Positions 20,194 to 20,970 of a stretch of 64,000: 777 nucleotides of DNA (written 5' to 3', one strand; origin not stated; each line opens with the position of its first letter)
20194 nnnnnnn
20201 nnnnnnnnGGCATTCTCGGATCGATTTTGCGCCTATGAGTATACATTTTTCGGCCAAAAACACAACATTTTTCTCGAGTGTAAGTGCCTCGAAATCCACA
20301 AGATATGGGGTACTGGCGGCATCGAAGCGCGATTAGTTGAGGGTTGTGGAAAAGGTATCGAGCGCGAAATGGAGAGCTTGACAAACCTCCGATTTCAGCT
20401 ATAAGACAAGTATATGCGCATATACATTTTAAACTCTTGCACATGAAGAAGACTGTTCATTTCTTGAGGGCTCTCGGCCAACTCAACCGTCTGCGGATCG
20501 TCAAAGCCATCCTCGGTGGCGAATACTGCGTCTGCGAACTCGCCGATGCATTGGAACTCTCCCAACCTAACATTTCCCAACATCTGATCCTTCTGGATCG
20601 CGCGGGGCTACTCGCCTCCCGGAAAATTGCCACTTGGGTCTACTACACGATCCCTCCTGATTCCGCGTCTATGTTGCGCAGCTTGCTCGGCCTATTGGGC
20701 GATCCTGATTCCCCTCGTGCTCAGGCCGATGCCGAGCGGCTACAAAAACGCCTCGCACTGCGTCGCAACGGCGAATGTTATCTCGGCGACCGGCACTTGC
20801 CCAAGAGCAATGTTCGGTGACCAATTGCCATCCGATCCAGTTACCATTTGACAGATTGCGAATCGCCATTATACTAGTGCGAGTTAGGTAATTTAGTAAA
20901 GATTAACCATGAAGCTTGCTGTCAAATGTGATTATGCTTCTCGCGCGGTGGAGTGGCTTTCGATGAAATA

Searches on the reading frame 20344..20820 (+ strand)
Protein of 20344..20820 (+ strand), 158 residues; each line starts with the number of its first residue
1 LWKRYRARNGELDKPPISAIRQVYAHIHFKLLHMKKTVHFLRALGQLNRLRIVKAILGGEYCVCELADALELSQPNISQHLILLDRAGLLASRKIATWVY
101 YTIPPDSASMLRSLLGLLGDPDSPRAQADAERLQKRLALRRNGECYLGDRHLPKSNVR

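Call 11: search_protein_families(library=pfam, proteins=[window:20344-20820:+])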
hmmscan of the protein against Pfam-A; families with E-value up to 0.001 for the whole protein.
window:20344-20820:+ (158 aa): 2 families
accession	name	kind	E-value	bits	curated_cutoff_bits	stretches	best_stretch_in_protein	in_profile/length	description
PF01022.26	HTH_5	-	1.1e-14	54.5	22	1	48-90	3-45/47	Bacterial regulatory protein, arsR family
PF12840.13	HTH_20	-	8.8e-05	22.8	27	1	48-92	5-50/51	Helix-turn-helix domain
